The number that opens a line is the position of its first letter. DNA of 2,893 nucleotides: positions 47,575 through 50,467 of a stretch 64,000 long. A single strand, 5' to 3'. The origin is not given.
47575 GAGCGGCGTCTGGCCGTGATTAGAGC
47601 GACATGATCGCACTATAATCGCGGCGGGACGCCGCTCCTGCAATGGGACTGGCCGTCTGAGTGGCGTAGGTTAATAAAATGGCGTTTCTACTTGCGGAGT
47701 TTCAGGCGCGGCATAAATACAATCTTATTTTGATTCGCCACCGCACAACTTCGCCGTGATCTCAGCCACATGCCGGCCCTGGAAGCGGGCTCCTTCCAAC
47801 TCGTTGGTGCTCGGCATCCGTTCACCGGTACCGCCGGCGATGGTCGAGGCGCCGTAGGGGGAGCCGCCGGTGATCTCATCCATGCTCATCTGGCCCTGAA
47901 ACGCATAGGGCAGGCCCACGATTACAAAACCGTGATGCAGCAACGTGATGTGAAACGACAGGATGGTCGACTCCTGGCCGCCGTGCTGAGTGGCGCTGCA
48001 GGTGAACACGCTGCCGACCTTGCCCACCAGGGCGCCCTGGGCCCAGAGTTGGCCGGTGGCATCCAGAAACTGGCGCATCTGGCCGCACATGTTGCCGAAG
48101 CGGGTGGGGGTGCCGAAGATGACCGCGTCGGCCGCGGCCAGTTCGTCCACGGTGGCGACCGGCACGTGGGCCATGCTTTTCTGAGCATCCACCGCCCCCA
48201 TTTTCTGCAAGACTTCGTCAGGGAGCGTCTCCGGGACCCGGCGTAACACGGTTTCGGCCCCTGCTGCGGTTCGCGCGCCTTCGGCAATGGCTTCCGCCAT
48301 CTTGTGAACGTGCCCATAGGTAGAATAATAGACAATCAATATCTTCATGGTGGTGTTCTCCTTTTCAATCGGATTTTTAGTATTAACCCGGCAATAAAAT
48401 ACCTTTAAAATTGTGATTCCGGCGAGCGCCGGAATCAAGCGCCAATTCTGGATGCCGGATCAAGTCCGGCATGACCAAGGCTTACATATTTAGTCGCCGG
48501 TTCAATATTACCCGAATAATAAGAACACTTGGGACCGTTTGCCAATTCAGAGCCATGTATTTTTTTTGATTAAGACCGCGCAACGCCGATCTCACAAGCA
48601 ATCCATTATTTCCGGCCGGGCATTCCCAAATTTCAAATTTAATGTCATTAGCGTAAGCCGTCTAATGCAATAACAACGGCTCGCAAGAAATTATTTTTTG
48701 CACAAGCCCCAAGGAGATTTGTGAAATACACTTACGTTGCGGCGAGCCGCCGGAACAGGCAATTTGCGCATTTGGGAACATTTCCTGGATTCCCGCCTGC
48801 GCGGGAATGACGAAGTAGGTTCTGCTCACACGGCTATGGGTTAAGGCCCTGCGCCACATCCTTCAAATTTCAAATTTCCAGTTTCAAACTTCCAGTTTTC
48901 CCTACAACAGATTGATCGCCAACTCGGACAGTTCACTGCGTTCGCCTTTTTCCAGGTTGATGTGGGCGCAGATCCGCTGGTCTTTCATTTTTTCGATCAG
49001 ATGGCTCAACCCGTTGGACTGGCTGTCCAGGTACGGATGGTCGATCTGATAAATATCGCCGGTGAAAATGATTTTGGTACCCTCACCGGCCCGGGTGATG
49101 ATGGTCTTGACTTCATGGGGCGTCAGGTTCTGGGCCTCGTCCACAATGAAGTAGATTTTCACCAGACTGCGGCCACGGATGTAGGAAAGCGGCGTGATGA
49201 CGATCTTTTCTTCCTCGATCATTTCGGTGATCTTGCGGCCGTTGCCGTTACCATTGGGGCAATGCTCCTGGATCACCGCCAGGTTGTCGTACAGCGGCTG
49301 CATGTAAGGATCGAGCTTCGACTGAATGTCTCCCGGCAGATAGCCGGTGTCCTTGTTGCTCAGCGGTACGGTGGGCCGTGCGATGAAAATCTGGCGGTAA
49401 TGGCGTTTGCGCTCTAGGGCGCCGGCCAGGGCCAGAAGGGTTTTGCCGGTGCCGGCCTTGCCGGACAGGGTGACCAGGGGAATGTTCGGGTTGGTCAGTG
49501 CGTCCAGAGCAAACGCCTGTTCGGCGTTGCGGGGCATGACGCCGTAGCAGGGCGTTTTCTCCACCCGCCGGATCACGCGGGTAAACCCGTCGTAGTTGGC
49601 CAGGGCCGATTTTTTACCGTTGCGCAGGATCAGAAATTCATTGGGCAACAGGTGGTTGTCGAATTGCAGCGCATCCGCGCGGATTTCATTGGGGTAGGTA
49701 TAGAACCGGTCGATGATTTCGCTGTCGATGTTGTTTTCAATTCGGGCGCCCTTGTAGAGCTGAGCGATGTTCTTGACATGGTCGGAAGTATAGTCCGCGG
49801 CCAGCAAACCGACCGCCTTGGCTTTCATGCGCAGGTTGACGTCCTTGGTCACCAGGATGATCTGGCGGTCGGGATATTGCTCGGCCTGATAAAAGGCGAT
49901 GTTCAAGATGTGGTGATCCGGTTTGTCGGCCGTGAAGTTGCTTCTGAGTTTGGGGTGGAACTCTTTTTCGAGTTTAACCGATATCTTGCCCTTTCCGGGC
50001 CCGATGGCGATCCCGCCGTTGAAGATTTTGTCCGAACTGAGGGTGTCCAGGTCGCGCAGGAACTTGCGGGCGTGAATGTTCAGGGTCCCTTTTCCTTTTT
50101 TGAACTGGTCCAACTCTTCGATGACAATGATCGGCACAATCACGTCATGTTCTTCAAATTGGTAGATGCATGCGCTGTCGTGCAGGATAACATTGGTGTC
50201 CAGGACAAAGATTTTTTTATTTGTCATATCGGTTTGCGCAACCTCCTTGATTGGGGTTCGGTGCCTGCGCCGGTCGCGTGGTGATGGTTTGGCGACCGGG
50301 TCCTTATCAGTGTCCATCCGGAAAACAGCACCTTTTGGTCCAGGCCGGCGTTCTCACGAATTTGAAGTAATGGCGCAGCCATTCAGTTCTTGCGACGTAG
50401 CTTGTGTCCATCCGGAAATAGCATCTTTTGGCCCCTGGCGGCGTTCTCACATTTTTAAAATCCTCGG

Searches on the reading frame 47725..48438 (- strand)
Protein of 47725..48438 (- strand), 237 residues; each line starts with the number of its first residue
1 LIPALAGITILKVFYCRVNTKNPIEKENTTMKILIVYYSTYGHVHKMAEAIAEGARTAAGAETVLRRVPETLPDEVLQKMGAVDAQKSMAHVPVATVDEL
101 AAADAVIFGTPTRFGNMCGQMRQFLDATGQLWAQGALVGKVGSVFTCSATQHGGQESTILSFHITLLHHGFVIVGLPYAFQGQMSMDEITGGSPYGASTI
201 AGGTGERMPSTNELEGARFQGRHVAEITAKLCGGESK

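Call 6: search_protein_families(library=pfam, proteins=[window:47725-48438:-], max_evalue=0.01)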
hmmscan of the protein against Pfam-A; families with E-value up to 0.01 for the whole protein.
window:47725-48438:- (237 aa): 5 families
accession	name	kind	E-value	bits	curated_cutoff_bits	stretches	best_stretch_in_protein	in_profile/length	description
PF03358.20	FMN_red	-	3e-15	56.6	24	1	31-175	1-141/152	NADPH-dependent FMN reductase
PF02525.22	Flavodoxin_2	-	3.3e-08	33.9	27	1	31-150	1-137/198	Flavodoxin-like fold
PF00258.30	Flavodoxin_1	-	1e-07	32.6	25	1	35-151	1-123/143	Flavodoxin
PF12724.12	Flavodoxin_5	-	1.7e-07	32.1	27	1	95-152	36-88/145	Flavodoxin domain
PF17831.6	PDH_E1_M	-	0.0039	17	23.2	0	126-202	90-166/229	Pyruvate dehydrogenase E1 component middle domain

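Call 7: search_protein_families(library=ncbifam, proteins=[window:47725-48438:-], max_evalue=0.01)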
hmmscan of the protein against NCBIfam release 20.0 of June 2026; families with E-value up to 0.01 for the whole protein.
window:47725-48438:- (237 aa): 5 families
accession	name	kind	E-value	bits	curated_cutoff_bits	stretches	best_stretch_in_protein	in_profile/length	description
NF002999.0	PRK03767.1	equivalog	3.5e-100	333.8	141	1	31-232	2-199/200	NAD(P)H:quinone oxidoreductase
TIGR01755.1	flav_wrbA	equivalog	4.3e-95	317.3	132.5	1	32-231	2-197/197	NAD(P)H:quinone oxidoreductase type IV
NF004050.0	PRK05569.1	subfamily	2.2e-08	34.6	136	1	32-78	3-48/141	flavodoxin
TIGR01753.1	flav_short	equivalog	1.1e-06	29.2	123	1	33-66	1-33/140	flavodoxin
NF004049.0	PRK05568.1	equivalog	5.6e-06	26.7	206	1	32-75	3-45/142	flavodoxin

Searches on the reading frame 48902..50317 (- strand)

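Call 6: search_protein_families(library=pfam, proteins=[window:48902-50317:-], max_evalue=0.01)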
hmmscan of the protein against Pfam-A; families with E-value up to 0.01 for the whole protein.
window:48902-50317:- (471 aa): 7 families
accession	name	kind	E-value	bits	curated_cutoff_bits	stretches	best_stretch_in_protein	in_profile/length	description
PF02562.22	PhoH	-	5.8e-49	166.8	27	1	260-458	2-189/205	PhoH-like protein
PF13638.12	PIN_4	-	3e-35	121.8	21.9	1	37-176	1-131/132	PIN domain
PF13604.12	AAA_30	-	2.3e-06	27.9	27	0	264-295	3-34/191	AAA domain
PF13245.12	AAA_19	-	0.0002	22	25.1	0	383-425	87-129/134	AAA domain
PF13401.12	AAA_22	-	0.00072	20.3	27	0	282-420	8-122/130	AAA domain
PF09848.15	SLFN-g3_helicase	-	0.0026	17.5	24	1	282-400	4-93/354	Schlafen group 3, DNA/RNA helicase domain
PF00004.35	AAA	-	0.0052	17.7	21.2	0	283-307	2-26/131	ATPase family associated with various cellular activities (AAA)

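Call 7: search_protein_families(library=ncbifam, proteins=[window:48902-50317:-], max_evalue=0.01)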
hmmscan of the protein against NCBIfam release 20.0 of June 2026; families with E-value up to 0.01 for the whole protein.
window:48902-50317:- (471 aa): 2 families
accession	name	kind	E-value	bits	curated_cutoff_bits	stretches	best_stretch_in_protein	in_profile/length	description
NF053827.1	RNA5-3helPhoH2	equivalog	1.6e-74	251.5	680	1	35-471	2-423/427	RNA 5'-3' helicase PhoH2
NF007827.1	PRK10536.1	equivalog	1.1e-28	100.3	380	1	255-465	44-247/253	phosphate starvation-inducible protein PhoH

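Call 90: search_protein_families(library=padloc, proteins=[window:48902-50317:-], max_evalue=0.001)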
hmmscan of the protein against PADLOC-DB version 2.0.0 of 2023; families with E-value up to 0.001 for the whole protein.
window:48902-50317:- (471 aa): 3 families
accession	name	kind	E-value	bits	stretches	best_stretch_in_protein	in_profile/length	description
PDLC02372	Nhi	-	2.7e-09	34.2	1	364-429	242-304/470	-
PDLC02350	AbiO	-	1.2e-07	28.9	0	364-428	236-300/468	AbiO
PDLC00129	GajB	-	0.00055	16.7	1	390-446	230-286/594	UrvD helicase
